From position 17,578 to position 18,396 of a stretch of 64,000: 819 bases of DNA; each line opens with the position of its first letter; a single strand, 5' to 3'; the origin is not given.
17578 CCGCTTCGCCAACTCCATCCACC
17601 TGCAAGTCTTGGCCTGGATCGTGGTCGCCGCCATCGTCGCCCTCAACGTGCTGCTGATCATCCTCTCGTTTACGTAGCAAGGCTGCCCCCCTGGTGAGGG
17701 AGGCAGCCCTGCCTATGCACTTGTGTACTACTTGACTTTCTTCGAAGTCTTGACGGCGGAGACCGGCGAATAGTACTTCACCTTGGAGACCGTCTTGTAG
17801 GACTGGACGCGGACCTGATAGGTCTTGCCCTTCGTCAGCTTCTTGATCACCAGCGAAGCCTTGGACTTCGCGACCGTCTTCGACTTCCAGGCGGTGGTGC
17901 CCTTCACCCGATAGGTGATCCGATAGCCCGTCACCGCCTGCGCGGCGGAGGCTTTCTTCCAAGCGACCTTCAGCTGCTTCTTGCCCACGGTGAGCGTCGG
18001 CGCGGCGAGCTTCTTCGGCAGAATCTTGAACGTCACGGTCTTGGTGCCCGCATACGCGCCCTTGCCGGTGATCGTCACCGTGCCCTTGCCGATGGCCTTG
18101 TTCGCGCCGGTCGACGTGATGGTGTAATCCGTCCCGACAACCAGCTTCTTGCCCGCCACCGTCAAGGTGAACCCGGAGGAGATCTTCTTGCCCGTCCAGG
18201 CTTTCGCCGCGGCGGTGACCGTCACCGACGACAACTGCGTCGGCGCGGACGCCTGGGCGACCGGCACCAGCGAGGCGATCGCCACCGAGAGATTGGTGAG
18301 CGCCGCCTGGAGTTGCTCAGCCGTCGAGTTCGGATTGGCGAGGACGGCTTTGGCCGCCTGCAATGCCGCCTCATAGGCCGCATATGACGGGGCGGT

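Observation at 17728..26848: Secreted hydrolase island: GH3 glycosidase divergent from two tandem papain-like C1 cysteine peptidases, all with lysine-rich Ig-like C-terminal modules and no LPXTG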

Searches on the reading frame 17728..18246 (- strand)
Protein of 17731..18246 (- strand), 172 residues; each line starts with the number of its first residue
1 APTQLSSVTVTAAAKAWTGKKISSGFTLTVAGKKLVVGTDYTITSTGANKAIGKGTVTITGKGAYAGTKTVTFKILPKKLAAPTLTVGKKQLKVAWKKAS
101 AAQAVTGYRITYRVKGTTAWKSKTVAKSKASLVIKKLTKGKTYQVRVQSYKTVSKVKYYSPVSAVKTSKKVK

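Call 13: find_homologous_proteins(query=window:17731-18246:-, max_evalue=0.001)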
Query seq(172 aa) (172 aa): 19 proteins with E <= 0.001 among 291 candidates.
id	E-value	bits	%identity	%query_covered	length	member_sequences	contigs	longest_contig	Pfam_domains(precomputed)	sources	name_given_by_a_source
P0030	2.7e-40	156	55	99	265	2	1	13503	PF21605.4,PF00041.28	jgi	jgi:hypothetical protein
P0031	1.3e-39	154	54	98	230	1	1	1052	PF25059.2,PF00041.28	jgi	jgi:hypothetical protein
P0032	4.0e-38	149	54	91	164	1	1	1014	PF21605.4,PF25059.2,PF00041.28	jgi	jgi:hypothetical protein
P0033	1.4e-37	147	53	99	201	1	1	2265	PF21605.4,PF00041.28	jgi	jgi:hypothetical protein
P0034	4.4e-34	136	51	98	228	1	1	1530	PF21605.4,PF00041.28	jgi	jgi:hypothetical protein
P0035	1.3e-29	121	46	99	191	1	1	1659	-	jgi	jgi:hypothetical protein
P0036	2.3e-24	104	47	81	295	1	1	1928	PF18887.6,PF00041.28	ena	-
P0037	2.8e-24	104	62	60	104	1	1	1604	PF21605.4,PF25059.2,PF00041.28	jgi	jgi:hypothetical protein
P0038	7.4e-23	99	36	94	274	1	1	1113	PF00041.28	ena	-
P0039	1.5e-21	95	52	89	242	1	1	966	-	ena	-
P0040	1.7e-21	95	51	87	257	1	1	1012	-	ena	-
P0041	3.0e-19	87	46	91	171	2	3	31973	PF24489.2,PF00041.28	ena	-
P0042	5.1e-19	87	39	97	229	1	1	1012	PF00041.28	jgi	jgi:hypothetical protein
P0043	9.7e-19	86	49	81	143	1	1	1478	-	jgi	jgi:hypothetical protein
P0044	5.1e-15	74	42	95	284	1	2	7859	PF00041.28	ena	-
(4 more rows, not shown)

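Call 15: search_protein_families(library=pfam, proteins=[P0030, P0036, P0044, window:17728-18246:-], max_evalue=1)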
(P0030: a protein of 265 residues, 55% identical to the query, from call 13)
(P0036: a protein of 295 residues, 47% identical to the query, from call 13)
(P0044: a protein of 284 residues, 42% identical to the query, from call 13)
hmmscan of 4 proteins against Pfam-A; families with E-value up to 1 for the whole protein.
P0030 (265 aa): 7 families
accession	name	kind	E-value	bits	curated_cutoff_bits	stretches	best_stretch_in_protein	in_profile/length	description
PF00041.27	fn3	-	7e-09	36.2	25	1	178-246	9-72/84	Fibronectin type III domain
PF21605.3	CRLF2-like_D2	-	9e-07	29.3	27.3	1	180-261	11-91/94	Cytokine receptor-like factor 2-like, D2 domain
PF25059.1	FN3_DSCAM-DSCAML_C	-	9.3e-05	23.1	39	1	199-245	21-67/89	DSCAM/DSCAML C-terminal Fn3-like domain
PF03442.20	CBM_X2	-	0.065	13.8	28.9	0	122-138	32-48/83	Carbohydrate binding domain X2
PF10342.15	Kre9_KNH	-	0.066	14.4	24.6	1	176-253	6-89/94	Kre9/KNH-like N-terminal Ig-like domain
PF25788.1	Ig_Rha78A_N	-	0.097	13.4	27.4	1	178-260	13-101/105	Rha78A-like, N-terminal immunoglobulin domain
PF16656.11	Pur_ac_phosph_N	-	0.16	13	30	1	182-256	12-86/93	Purple acid Phosphatase, N-terminal domain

P0036 (295 aa): 13 families
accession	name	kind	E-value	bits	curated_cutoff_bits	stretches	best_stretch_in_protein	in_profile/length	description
PF00041.27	fn3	-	1.1e-07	32.4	25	1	211-284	11-78/84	Fibronectin type III domain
PF18887.5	MBG_3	-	8.4e-06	26.2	25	2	131-199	2-68/72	MBG domain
PF25788.1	Ig_Rha78A_N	-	0.00042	21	27.4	1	218-287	22-97/105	Rha78A-like, N-terminal immunoglobulin domain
PF16656.11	Pur_ac_phosph_N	-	0.0025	18.8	30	1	212-287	11-86/93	Purple acid Phosphatase, N-terminal domain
PF20623.4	Sgo0707_N2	-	0.0029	17.5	27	1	74-147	57-127/141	Sgo0707 N2 domain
PF24489.1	Ig_J_second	-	0.0044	17.5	27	1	211-290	10-94/105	Tip attachment protein J second Ig-like domain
PF21605.3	CRLF2-like_D2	-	0.0053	17.3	27.3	1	215-292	15-91/94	Cytokine receptor-like factor 2-like, D2 domain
PF25300.1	Fn3_Dep-1_3rd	-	0.0083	16.4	26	1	212-276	9-74/85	Dep-1 third Fn3-like domain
PF23008.3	FN3_Tor_3rd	-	0.01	16.2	30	1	208-281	13-82/92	Tyrosine-protein kinase receptor torso, third FN3 domain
PF01096.23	Zn_ribbon_TFIIS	-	0.099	12.9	21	1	14-29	23-38/39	Transcription factor S-II (TFIIS)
PF25059.1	FN3_DSCAM-DSCAML_C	-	0.12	13.1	39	1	219-281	12-72/89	DSCAM/DSCAML C-terminal Fn3-like domain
PF06397.17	Desulfoferrod_N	-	0.14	12.3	23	1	19-28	6-15/36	Desulfoferrodoxin, N-terminal domain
PF00096.32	zf-C2H2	-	0.32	12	25.2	1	20-31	1-12/23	Zinc finger, C2H2 type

P0044 (284 aa): 4 families
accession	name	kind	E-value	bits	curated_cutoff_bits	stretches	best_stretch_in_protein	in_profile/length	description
PF00041.27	fn3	-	2.4e-06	28.1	25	1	193-265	7-72/84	Fibronectin type III domain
PF21605.3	CRLF2-like_D2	-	0.00078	19.9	27.3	1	198-280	12-91/94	Cytokine receptor-like factor 2-like, D2 domain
PF25788.1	Ig_Rha78A_N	-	0.001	19.7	27.4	1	200-282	18-101/105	Rha78A-like, N-terminal immunoglobulin domain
PF22633.2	F5_F8_type_C_2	-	0.017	16.2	27.8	1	200-259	33-91/91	NedA-like, galactose-binding domain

window:17728-18246:- (172 aa): 11 families
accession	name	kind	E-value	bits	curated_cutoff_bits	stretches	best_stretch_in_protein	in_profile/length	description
PF00041.27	fn3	-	8.3e-11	42.4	25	1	86-161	10-80/84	Fibronectin type III domain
PF25059.1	FN3_DSCAM-DSCAML_C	-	2e-05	25.3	39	1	104-151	19-66/89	DSCAM/DSCAML C-terminal Fn3-like domain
PF25788.1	Ig_Rha78A_N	-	0.00013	22.7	27.4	1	84-167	12-101/105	Rha78A-like, N-terminal immunoglobulin domain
PF09294.16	Interfer-bind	-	0.0022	18.7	21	1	107-162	43-98/104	Interferon-alpha/beta receptor, fibronectin type III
PF21605.3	CRLF2-like_D2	-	0.003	18.1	27.3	1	84-165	8-88/94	Cytokine receptor-like factor 2-like, D2 domain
PF24940.1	Fn3_Dep-1_5th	-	0.025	15.2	23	1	80-148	23-94/115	Dep-1 fifth Fn3-like domain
PF16250.10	DUF4907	-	0.032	14.4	25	1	114-146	29-61/67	Domain of unknown function (DUF4907)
PF16656.11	Pur_ac_phosph_N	-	0.039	14.9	30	1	89-156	12-88/93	Purple acid Phosphatase, N-terminal domain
PF23608.1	Ig_ILCR1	-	0.051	14.1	27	1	89-152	16-88/114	ILCR1 Ig-like domain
PF00394.28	Cu-oxidase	-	0.06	13.9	21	1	100-150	27-75/157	Multicopper oxidase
PF11687.14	DUF3284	-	0.39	11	23.7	1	120-160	44-84/119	Domain of unknown function (DUF3284)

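Call 35: search_protein_families(library=pfam, proteins=[P0053], max_evalue=1)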
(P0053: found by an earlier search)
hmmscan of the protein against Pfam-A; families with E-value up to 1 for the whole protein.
P0053 (586 aa): 8 families
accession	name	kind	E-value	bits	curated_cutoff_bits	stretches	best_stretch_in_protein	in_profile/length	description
PF21605.3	CRLF2-like_D2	-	1.3e-07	32.1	27.3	1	497-582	11-91/94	Cytokine receptor-like factor 2-like, D2 domain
PF00041.27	fn3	-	2.4e-05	24.9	25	1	496-563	10-72/84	Fibronectin type III domain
PF25059.1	FN3_DSCAM-DSCAML_C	-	0.00032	21.4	39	1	516-560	21-65/89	DSCAM/DSCAML C-terminal Fn3-like domain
PF01108.23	Tissue_fac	-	0.00046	20.4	27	1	503-561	38-100/107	Tissue factor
PF00188.32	CAP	-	0.0044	18.3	21.1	1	44-150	2-102/117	Cysteine-rich secretory protein family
PF16040.10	APD1-4_N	-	0.023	14.8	27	1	182-215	29-62/71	E3 ubiquitin-protein ligase APD1-4, N-terminal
PF16656.11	Pur_ac_phosph_N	-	0.032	15.2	30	0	282-308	56-82/93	Purple acid Phosphatase, N-terminal domain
PF25814.1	fn3_SORL1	-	0.22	12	27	1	490-561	6-73/90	SORL1-like, fn3 domain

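Call 39: predict_structure(alignment_id=A2)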
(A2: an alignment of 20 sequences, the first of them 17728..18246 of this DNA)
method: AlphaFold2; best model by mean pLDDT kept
length: 172 residues; sequences in the alignment: 20
mean_pLDDT: 95.2   pTM: 0.84
mean pLDDT of the five models: 95.2, 95.3, 95.2, 94.8, 93.9
residues with pLDDT >= 90: 153; 70-90: 19; 50-70: 0; < 50: 0
segments of 3 or more residues with pLDDT < 50: none
pLDDT, mean of each block of 10 residues (from residue 1): 88 94 91 93 87 95 94 96 98 98 98 97 98 98 99 98 98 96
secondary structure, 60 per line:
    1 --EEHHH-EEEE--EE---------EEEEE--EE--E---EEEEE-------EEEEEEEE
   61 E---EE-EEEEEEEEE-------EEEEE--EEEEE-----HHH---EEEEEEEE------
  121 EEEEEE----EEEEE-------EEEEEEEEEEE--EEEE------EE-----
elements in order: E9-12 E26-30 E41-45 E53-61 E68-76 E84-88 E91-95 E107-114 E121-126 E131-135 E143-153 E156-159

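Call 42: fold_search(model_id=the predicted structure, library=pdb)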
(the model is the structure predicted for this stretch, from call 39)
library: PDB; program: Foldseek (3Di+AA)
matches with E <= 10: 1931; with E <= 0.001: 634
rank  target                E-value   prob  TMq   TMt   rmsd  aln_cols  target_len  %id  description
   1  3mtr_A                9.9e-09  1.00  0.47  0.41  11.9       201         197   15  Crystal structure of the Ig5-FN1 tandem of human NCAM (released 2010-06-23)
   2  3mtr_B                1.8e-07  1.00  0.45  0.40  12.3       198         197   16  Crystal structure of the Ig5-FN1 tandem of human NCAM (released 2010-06-23)
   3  2jll                  5.5e-07  1.00  0.48  0.23  12.0       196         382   15  Crystal structure of NCAM2 IgIV-FN3II (released 2009-11-17)
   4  2xyc                  6.1e-07  1.00  0.48  0.29   7.5       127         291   16  CRYSTAL STRUCTURE OF NCAM2 IGIV-FN3I (released 2011-02-23)
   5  2nzi_A                6.4e-07  1.00  0.45  0.28  10.6       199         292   14  Crystal structure of domains A168-A170 from titin (released 2007-02-13)
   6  8dpu_A                8.4e-07  1.00  0.52  0.32   7.3       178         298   16  The crystal structure of the IL-11 signalling complex (released 2023-11-29)
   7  1i1r_A                1.6e-06  1.00  0.52  0.32   5.9       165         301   16  CRYSTAL STRUCTURE OF A CYTOKINE/RECEPTOR COMPLEX (released 2001-03-28)
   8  2aew_A                2.2e-06  1.00  0.51  0.47   3.5       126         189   21  A model for growth hormone receptor activation based on subunit rotation within a receptor dimer (released 2005-11-01)
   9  3di2_B                2.4e-06  1.00  0.51  0.45   4.4       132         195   17  Crystal structure of the complex of human interleukin-7 with unglycosylated human interleukin-7 receptor alpha ectodom (released 2009-01-27)
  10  5j11_B                2.5e-06  1.00  0.53  0.47   3.7       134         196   14  Structure of human TSLP in complex with TSLPR and IL-7Ralpha (released 2017-04-05)
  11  4nn7_B                3.0e-06  1.00  0.52  0.47   4.0       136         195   12  Cytokine receptor complex - Crystal form 2 (released 2014-03-19)
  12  4bq8_A                3.0e-06  1.00  0.48  0.43   7.8       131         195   23  Crystal structure of the RGMB-NEO1 complex form 3 (released 2013-06-12)
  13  3up1_A                3.5e-06  1.00  0.54  0.47   3.7       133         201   14  Crystal structure of the unliganded human interleukin-7 receptor extracellular domain (released 2012-02-08)
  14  8k4q_C                3.7e-06  1.00  0.53  0.47   3.7       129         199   14  Crystal structure of nanobody HuNb103 bound to human interleukin-4 receptor subunit alpha (released 2024-06-26)
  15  8epa_I                3.7e-06  1.00  0.53  0.50   3.4       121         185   16  Structure of interleukin receptor common gamma chain (IL2Rgamma) in complex with two antibodies (released 2023-01-25)
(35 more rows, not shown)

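Call 45: search_protein_representatives(alignment_id=A2)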
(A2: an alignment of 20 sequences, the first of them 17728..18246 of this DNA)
Query: 20 sequences, 220 profile positions. Proteins with E-value up to 0.001 (for the whole library): 79587; up to 1e-10: 45948; up to 1e-30: 16341. The best 150 are listed.
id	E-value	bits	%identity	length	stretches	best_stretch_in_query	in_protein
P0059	0.0e+00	2562.6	-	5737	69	16-125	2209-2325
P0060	0.0e+00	2432.4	-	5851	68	51-124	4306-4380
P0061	0.0e+00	1975.9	-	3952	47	52-202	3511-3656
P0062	0.0e+00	1946.6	-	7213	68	53-128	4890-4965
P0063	0.0e+00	1944.8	-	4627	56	32-205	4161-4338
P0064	0.0e+00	1561.9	-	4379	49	55-130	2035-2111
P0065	0.0e+00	1553.6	-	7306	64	111-212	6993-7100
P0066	0.0e+00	1299.7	-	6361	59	36-133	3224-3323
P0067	0.0e+00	1283.8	-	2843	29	54-138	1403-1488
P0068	0.0e+00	1277.6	-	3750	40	58-140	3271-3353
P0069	0.0e+00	1225.4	-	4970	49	25-129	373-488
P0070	0.0e+00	1142.9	-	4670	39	21-131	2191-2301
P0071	0.0e+00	1129.7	-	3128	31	108-198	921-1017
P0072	0.0e+00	1102.9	-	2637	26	51-213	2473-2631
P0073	0.0e+00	1088.2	-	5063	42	124-216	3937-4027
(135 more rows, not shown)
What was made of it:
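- C-terminal position and charge gradient: in large relatives the Ig+FN3 unit sits 2-7 or about 95-100 residues from the end (call 45).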

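Call 68: search_solved_structures(query=A2, max_evalue=0.01)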
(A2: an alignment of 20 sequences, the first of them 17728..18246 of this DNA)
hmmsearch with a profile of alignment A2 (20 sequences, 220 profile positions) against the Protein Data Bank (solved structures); distinct sequences matched with E-value up to 0.01: 110 (the best 60 are shown).
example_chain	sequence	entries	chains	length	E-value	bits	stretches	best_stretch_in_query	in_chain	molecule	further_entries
8q6t_I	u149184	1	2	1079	2e-31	112.7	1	133-198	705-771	Titin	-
8g4l_bm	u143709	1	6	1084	1.2e-23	87.3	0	133-196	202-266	Titin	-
7ndg_B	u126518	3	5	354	1.7e-12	50.8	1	120-197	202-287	Neogenin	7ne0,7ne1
7y8s_A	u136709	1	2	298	1.9e-12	50.6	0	142-201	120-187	Dscam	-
1fnf_A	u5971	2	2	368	1.7e-11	47.5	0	140-200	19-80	FIBRONECTIN | Isoform 1 of Fibronectin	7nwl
3p4l_A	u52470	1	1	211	1.8e-10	44.2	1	128-197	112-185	Neogenin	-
8avb_B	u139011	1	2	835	2.7e-10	43.6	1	128-212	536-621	Leptin receptor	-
3l5h_A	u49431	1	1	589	2.8e-10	43.6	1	140-212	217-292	Interleukin-6 receptor subunit beta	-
4bq8_A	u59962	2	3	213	2.8e-10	43.6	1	120-197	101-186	NEOGENIN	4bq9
8dpt_A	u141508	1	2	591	2.8e-10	43.6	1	140-212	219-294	Interleukin-6 receptor subunit beta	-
8dh8_A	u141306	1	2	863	3.1e-10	43.4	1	128-212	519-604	Leptin receptor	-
8avc_B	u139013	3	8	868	3.2e-10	43.4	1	128-212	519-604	Leptin receptor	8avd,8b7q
8d6a_A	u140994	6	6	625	3.4e-10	43.3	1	140-212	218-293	Interleukin-6 receptor subunit beta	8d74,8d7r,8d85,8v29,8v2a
8d82_A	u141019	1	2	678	3.5e-10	43.2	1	140-212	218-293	Interleukin-6 receptor subunit beta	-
6z3m_E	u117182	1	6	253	5.7e-10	42.5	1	120-197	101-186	Neogenin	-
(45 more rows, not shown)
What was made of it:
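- Tried and rejected: The exhaustive representative search with the tail profile (call 45) is dominated by giant multi-repeat proteins, and the profile also matches generic FN3 domains (call 68).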
